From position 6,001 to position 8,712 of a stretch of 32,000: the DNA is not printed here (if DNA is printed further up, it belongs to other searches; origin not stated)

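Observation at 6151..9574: Divergent glycyl-radical enzyme and activase pair with non-canonical radical motifs in an aerobic-type metabolic neighbourhood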

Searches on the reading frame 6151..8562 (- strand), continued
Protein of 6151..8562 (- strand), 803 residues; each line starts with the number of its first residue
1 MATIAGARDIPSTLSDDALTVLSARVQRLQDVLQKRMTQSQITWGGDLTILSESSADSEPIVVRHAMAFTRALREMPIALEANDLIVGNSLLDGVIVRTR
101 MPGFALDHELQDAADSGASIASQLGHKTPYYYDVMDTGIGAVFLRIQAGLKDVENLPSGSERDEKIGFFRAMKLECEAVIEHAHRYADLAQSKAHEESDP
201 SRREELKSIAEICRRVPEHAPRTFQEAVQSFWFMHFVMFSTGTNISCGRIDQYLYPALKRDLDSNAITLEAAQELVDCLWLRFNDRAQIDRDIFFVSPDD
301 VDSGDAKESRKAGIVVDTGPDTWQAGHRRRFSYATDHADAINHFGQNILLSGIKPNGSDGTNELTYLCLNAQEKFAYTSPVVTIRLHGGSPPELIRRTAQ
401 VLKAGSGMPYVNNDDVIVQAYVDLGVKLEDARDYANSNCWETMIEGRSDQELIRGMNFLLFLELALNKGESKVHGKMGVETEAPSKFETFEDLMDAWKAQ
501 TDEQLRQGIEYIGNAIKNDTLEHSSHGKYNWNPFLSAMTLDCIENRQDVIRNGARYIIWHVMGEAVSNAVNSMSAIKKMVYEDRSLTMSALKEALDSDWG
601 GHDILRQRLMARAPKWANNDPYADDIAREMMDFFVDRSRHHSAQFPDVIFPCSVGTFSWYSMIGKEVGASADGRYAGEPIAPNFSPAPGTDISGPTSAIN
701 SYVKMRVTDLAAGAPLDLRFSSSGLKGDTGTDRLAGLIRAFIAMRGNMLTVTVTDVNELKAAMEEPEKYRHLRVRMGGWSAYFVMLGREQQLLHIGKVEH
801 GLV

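Call 13: find_encoding_contigs(protein=P0008, flank=10000, max_places=2)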
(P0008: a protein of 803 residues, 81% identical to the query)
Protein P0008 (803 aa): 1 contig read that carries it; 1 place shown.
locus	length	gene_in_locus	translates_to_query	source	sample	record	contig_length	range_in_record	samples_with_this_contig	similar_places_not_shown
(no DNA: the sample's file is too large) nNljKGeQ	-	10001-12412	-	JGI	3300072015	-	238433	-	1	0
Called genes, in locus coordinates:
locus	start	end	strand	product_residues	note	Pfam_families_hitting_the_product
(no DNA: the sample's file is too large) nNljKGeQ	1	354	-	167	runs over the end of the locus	PF00293:NUDIX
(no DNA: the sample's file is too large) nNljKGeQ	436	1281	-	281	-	PF00582:Usp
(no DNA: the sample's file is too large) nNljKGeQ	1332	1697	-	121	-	PF07892:DUF1667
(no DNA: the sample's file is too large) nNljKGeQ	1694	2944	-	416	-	PF00890:FAD_binding_2 (faint), PF01266:DAO (faint), PF03486:HI0933_like (faint), PF07992:Pyr_redox_2, PF12831:FAD_oxidored (weak), PF13450:NAD_binding_8 (weak), PF13738:Pyr_redox_3, PF00070:Pyr_redox (weak)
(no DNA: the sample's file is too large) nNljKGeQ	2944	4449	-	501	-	PF00070:Pyr_redox (faint), PF01266:DAO, PF07992:Pyr_redox_2 (faint), PF13450:NAD_binding_8 (weak), PF04324:Fer2_BFD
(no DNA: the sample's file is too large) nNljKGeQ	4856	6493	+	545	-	PF02776:TPP_enzyme_N, PF00205:TPP_enzyme_M, PF02775:TPP_enzyme_C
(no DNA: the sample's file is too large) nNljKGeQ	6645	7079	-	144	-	PF19980:DUF6416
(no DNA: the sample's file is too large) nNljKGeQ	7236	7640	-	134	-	PF13606:Ank_3 (faint), PF00023:Ank (faint), PF12796:Ank_2, PF13637:Ank_4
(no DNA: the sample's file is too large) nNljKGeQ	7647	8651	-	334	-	PF01436:NHL (faint)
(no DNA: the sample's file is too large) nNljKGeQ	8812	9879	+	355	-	PF13353:Fer4_12 (faint), PF12838:Fer4_7, PF13187:Fer4_9 (weak), PF13237:Fer4_10, PF14697:Fer4_21 (weak), PF00037:Fer4 (weak), PF12837:Fer4_6 (weak), PF04055:Radical_SAM, +1 more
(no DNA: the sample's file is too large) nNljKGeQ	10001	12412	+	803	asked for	PF02901:PFL-like, PF01228:Gly_radical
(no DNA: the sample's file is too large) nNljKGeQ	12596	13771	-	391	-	PF02746:MR_MLE_N, PF13378:MR_MLE_C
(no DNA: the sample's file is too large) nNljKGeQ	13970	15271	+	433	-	PF05977:MFS_3, PF07690:MFS_1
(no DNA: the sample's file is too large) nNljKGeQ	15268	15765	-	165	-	PF00485:PRK (faint), PF13238:AAA_18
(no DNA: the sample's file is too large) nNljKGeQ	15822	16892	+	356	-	PF20434:BD-FAE, PF07859:Abhydrolase_3, PF00326:Peptidase_S9 (weak)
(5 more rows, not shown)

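Call 14: find_encoding_contigs(protein=P0009, flank=10000, max_places=2)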
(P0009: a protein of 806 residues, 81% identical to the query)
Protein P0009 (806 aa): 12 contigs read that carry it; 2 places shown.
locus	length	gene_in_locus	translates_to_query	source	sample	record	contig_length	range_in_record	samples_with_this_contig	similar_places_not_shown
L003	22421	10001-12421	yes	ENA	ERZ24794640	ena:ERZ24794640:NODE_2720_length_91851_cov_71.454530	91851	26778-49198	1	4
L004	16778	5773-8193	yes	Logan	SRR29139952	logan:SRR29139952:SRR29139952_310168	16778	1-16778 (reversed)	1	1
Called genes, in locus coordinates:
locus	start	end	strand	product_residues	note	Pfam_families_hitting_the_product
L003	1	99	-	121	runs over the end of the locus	PF07892:DUF1667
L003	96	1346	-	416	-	PF00890:FAD_binding_2 (weak), PF01266:DAO (weak), PF03486:HI0933_like (faint), PF07992:Pyr_redox_2, PF12831:FAD_oxidored (weak), PF13450:NAD_binding_8 (weak), PF13738:Pyr_redox_3 (faint), PF00070:Pyr_redox (weak)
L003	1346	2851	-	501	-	PF01266:DAO, PF07992:Pyr_redox_2 (faint), PF13450:NAD_binding_8 (weak), PF04324:Fer2_BFD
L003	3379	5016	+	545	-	PF02776:TPP_enzyme_N, PF00205:TPP_enzyme_M, PF02775:TPP_enzyme_C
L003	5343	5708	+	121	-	PF07635:PSCyt1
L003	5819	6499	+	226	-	PF22187:DUF6946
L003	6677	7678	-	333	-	PF01436:NHL (faint)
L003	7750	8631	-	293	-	PF05721:PhyH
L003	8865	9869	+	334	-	PF13353:Fer4_12, PF14697:Fer4_21 (faint), PF13237:Fer4_10, PF00037:Fer4 (faint), PF12838:Fer4_7, PF13187:Fer4_9 (weak), PF13484:Fer4_16 (weak), PF04055:Radical_SAM, +1 more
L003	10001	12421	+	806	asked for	PF02901:PFL-like, PF01228:Gly_radical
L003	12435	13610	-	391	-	PF02746:MR_MLE_N, PF13378:MR_MLE_C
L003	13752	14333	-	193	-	PF00485:PRK (weak)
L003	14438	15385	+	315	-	PF00135:COesterase (faint), PF20434:BD-FAE, PF07859:Abhydrolase_3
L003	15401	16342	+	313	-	PF00135:COesterase (faint), PF20434:BD-FAE, PF07859:Abhydrolase_3, PF00326:Peptidase_S9 (faint)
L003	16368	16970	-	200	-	PF20650:DUF6810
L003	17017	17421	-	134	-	PF09685:MamF_MmsF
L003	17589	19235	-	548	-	PF02776:TPP_enzyme_N, PF00205:TPP_enzyme_M, PF02775:TPP_enzyme_C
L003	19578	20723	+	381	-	PF00091:Tubulin, PF12327:FtsZ_C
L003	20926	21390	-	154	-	-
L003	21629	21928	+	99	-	PF12802:MarR_2 (weak), PF13412:HTH_24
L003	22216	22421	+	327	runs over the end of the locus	PF03741:TerC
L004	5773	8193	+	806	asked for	PF02901:PFL-like, PF01228:Gly_radical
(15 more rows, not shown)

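Call 15: find_encoding_contigs(protein=P0012, flank=10000, max_places=2)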
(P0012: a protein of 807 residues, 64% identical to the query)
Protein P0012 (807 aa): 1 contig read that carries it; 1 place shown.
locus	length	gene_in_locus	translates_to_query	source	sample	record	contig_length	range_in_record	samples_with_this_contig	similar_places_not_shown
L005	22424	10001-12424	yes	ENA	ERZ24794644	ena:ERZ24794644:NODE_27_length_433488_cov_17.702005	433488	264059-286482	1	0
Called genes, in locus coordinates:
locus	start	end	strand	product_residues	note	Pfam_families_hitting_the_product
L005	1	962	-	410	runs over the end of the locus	-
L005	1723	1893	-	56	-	-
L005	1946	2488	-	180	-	PF02607:B12-binding_2, PF02310:B12-binding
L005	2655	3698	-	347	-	PF01208:URO-D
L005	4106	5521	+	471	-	PF04015:DUF362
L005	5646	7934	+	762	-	PF02901:PFL-like, PF01228:Gly_radical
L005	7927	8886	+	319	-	PF13353:Fer4_12, PF04055:Radical_SAM, PF12797:Fer4_2 (faint), PF13187:Fer4_9 (faint), PF00037:Fer4 (weak), PF12838:Fer4_7 (weak), PF13237:Fer4_10, PF14697:Fer4_21, +1 more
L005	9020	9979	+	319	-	PF13353:Fer4_12 (faint), PF12797:Fer4_2 (faint), PF00037:Fer4 (weak), PF12800:Fer4_4 (faint), PF12838:Fer4_7, PF13187:Fer4_9 (weak), PF13237:Fer4_10, PF04055:Radical_SAM (weak), +2 more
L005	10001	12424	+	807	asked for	PF02901:PFL-like, PF01228:Gly_radical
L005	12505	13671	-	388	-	PF01208:URO-D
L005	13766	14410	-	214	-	PF02607:B12-binding_2, PF02310:B12-binding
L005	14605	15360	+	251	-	-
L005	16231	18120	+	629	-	PF00092:VWA, PF13519:VWA_2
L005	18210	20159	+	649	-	PF02872:5_nucleotid_C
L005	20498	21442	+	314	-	-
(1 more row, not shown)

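Call 19: find_encoding_contigs(protein=P0001, flank=10000, max_places=3)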
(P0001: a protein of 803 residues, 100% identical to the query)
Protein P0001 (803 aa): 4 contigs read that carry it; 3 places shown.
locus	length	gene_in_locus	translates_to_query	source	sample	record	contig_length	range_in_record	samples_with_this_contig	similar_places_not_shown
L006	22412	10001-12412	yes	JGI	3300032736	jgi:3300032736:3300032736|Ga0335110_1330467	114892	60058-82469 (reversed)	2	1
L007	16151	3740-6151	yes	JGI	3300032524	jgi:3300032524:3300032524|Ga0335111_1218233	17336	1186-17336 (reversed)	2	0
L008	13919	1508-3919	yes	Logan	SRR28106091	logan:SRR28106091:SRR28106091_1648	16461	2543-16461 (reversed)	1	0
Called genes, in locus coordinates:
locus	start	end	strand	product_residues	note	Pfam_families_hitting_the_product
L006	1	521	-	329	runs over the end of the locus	PF00296:Bac_luciferase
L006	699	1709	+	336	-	PF00296:Bac_luciferase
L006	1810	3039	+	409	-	PF00296:Bac_luciferase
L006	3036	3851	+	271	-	PF00561:Abhydrolase_1, PF00975:Thioesterase (weak), PF12697:Abhydrolase_6, PF12146:Hydrolase_4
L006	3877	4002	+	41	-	PF00578:AhpC-TSA, PF08534:Redoxin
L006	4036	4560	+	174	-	-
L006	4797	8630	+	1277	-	PF14312:FG-GAP_2, PF00561:Abhydrolase_1, PF02450:LCAT, PF13620:CarboxypepD_reg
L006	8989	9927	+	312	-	PF13353:Fer4_12 (faint), PF00037:Fer4 (faint), PF12837:Fer4_6 (faint), PF13237:Fer4_10 (weak), PF12838:Fer4_7 (weak), PF04055:Radical_SAM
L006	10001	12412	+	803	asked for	PF02901:PFL-like, PF01228:Gly_radical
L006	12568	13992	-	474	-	PF00884:Sulfatase, PF01663:Phosphodiest, PF16347:SGSH_C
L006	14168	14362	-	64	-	PF11376:DUF3179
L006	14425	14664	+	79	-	-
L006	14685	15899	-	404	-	PF02515:CoA_transf_3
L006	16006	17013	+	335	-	-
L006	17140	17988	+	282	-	PF00583:Acetyltransf_1 (weak), PF08445:FR47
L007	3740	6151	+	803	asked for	PF02901:PFL-like, PF01228:Gly_radical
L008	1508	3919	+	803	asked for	PF02901:PFL-like, PF01228:Gly_radical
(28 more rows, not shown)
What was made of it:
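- Flanks differ even among orthologs of more than 80% identity (calls 13, 14, 19), so context transfer from 42-47% relatives is weak. An identical protein occurs on several independent assemblies (call 19).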

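Call 26: find_related_loci(query=A1, collection=genome_contigs, flank=8000)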
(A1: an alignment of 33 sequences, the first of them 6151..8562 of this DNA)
Query A1 (803 aa) in genome_contigs; peptide patterns used: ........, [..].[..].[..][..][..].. (x = any residue, [..] = any of these).
76 stretches matched a pattern; 60 encode a relative of the query (tblastn E <= 1e-3); 60 distinct loci.
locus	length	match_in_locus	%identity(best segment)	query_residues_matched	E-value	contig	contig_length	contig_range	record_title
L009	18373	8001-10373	82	13-803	0e+0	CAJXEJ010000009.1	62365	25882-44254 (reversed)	MAG TPA_asm: uncultured Dehalococcoidia bacterium isolate ERR598946_bin.133_MetaBAT_v2.12.1_MAG genome assembly, contig:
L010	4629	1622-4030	64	1-803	0e+0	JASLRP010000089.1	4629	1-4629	MAG: SAR202 cluster bacterium isolate Arabian12_MAG_33 c_000000355368, whole genome shotgun sequence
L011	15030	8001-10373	65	16-803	0e+0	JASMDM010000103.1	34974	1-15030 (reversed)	MAG: SAR202 cluster bacterium isolate ETNP3_MAG_40 c_000001635321, whole genome shotgun sequence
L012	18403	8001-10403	64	6-803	0e+0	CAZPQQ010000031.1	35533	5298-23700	MAG TPA_asm: uncultured Dehalococcoidia bacterium isolate SRP308112_co1_348 genome assembly, contig: NODE_1436_length_35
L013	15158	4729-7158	64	1-803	0e+0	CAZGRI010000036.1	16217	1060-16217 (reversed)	MAG TPA_asm: uncultured Dehalococcoidia bacterium isolate SRP308112_co1_398 genome assembly, contig: NODE_6042_length_16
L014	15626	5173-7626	62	1-802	0e+0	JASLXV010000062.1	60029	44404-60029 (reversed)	MAG: Dehalococcoidia bacterium isolate ETNP2_MAG_30 c_000001222514, whole genome shotgun sequence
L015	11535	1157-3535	62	15-803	0e+0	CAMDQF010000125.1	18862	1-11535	MAG: Litorilinea aerophila isolate ZH-03apr19-129 genome assembly, contig: ZH-03apr19-C4441, whole genome shotgun sequen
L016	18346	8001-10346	61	25-802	0e+0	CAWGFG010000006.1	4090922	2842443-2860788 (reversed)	MAG: uncultured Chloroflexia bacterium isolate MFD05684.bin.1.65 genome assembly, contig: contig_6231, whole genome shot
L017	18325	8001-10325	61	9-803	0e+0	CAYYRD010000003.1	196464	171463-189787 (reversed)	MAG TPA_asm: uncultured Dehalococcoidales bacterium isolate SRP200020_co5_389 genome assembly, contig: NODE_68_length_19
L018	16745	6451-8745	61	19-803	0e+0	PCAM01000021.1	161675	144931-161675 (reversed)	MAG: Chloroflexota bacterium isolate NP132 MHASMcontig_384430, whole genome shotgun sequence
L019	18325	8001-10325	60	9-803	0e+0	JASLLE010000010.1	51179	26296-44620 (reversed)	MAG: Dehalococcoidia bacterium isolate Arabian10_MAG_17 NODE_10_length_51179_cov_8.722985, whole genome shotgun sequence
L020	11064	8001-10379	61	15-803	0e+0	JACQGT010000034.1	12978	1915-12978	MAG: Chloroflexi bacterium isolate NC_groundwater_1080_Ag_S2p5_60_58 S_2p5_S6_coassembly_k141_154049, whole genome shotg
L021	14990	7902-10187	63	25-803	0e+0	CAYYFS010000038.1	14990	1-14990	MAG TPA_asm: uncultured Dehalococcoidales bacterium isolate SRP200020_co3_337 genome assembly, contig: NODE_5643_length_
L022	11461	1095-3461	61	16-803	0e+0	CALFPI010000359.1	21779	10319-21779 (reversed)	MAG TPA_asm: uncultured Gemmatimonadaceae bacterium isolate ERR2206786_bin.69_CONCOCT_v1.1_MAG genome assembly, contig:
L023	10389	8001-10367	60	16-803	0e+0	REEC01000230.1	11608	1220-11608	MAG: Spirochaetaceae bacterium isolate PLM2.Bin13 NODE_7269_length_11608_cov_9.27872, whole genome shotgun sequence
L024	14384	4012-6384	60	13-803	0e+0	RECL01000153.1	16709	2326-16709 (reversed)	MAG: Spirochaetaceae bacterium isolate DLM2.Bin35 NODE_4685_length_16709_cov_9.81488, whole genome shotgun sequence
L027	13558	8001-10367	59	12-803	0e+0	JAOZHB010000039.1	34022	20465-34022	MAG: Candidatus Bathyarchaeota archaeon isolate DVMM_8 S150cm_k147_3820448, whole genome shotgun sequence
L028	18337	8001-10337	58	14-803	0e+0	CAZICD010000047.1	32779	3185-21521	MAG TPA_asm: uncultured Spirochaetaceae bacterium isolate SRP332253_co1_186 genome assembly, contig: NODE_1830_length_32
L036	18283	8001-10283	52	21-802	0e+0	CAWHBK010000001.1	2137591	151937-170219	MAG: uncultured Chloroflexia bacterium isolate MFD00905.bin.2.32 genome assembly, contig: contig_11661, whole genome sho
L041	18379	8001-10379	45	7-802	0e+0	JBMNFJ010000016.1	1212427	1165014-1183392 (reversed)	MAG: Caldicoprobacterales bacterium isolate SBF912LR0HQ0095 contig_9667, whole genome shotgun sequence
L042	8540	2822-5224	46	2-803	0e+0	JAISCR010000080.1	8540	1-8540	MAG: Treponema sp. isolate Gx481_bin92 k119_1493086, whole genome shotgun sequence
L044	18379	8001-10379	45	15-802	0e+0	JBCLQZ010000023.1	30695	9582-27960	Oscillospiraceae bacterium 42-9 voucher GPTB0101 scaffold23, whole genome shotgun sequence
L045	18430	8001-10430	45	6-803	0e+0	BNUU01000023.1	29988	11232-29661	Spirochaetia bacterium MS495-87 DNA, sequence023, whole genome shotgun sequence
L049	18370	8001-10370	43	16-803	0e+0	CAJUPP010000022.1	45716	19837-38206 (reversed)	MAG TPA_asm: uncultured Hungatella sp. isolate MGBC164450 genome assembly, contig: MGBC164450.22, whole genome shotgun s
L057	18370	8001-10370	42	13-803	0e+0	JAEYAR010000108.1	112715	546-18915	MAG: Bacillota bacterium isolate OH_HDB_30 k127_610272, whole genome shotgun sequence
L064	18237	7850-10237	44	15-802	0e+0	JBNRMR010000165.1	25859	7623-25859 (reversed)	MAG: Christensenellales bacterium isolate UACH.gsam k127_646186, whole genome shotgun sequence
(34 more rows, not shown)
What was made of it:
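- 7231..7263 (-): Cys loop Y434-I444 (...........); thiyl Cys439 at 7246-7248, general-base Glu441 at 7240-7242. The pattern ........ retrieved relatives in 60 GTDB genomes (call 26).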
